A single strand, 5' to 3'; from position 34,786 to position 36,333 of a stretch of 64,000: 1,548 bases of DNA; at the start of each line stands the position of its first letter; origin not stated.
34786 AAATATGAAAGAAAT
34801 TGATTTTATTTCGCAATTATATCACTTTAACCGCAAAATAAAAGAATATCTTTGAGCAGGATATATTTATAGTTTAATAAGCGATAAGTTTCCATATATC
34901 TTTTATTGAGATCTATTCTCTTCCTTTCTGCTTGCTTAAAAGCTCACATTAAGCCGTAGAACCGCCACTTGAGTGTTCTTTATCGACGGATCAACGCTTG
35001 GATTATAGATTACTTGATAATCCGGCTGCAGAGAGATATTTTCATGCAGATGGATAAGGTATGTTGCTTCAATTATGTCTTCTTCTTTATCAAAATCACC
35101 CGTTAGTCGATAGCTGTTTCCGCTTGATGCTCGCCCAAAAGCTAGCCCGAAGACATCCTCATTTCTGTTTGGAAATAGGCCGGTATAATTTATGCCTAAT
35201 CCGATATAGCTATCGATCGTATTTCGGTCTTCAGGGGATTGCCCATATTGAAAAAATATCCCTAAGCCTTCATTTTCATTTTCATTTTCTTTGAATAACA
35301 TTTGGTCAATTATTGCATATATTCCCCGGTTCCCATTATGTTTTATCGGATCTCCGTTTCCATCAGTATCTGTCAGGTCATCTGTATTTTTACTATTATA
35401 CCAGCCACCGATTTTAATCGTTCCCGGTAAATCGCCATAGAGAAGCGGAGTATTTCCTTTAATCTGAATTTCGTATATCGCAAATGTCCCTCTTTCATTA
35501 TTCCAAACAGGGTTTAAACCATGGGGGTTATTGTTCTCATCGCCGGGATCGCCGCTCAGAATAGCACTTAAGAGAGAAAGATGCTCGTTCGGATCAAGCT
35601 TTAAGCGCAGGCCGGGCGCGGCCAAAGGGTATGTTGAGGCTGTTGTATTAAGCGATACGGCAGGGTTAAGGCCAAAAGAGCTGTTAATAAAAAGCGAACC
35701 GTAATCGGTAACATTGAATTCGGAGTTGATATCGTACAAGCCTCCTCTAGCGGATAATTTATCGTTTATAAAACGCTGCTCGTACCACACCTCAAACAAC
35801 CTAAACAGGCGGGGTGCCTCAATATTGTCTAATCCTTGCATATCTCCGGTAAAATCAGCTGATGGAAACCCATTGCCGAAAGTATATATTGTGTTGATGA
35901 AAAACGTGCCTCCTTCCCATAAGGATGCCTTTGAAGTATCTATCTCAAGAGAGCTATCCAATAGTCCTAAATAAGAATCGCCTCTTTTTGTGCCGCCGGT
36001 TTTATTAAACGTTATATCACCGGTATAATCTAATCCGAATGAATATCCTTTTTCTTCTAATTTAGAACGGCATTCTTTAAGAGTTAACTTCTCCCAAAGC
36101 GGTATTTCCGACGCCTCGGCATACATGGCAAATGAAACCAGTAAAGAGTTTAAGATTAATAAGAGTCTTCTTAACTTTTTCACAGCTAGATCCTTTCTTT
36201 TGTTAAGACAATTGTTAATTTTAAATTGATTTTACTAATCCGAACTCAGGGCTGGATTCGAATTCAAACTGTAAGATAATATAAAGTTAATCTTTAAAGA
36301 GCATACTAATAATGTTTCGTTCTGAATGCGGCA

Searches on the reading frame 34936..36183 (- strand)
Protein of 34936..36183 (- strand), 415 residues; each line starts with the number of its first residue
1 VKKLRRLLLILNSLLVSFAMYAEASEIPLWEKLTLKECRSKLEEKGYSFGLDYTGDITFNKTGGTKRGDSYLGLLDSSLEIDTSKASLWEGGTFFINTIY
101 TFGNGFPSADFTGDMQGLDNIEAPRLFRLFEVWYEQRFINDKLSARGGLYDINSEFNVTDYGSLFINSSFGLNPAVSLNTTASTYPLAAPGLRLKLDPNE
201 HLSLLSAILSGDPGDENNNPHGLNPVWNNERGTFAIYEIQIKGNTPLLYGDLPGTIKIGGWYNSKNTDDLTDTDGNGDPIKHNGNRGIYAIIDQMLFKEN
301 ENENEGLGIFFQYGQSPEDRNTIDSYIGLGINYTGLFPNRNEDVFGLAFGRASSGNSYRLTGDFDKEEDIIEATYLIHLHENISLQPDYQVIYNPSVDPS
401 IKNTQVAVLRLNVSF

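Call 42: search_protein_families(library=pfam, proteins=[window:34936-36183:-], max_evalue=0.0001)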
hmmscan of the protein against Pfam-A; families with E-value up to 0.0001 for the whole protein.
window:34936-36183:- (415 aa): 1 family
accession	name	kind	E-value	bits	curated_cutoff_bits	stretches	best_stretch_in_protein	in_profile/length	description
PF04966.18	OprB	-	1.5e-63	215.9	22.9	1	66-415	1-372/372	Carbohydrate-selective porin, OprB family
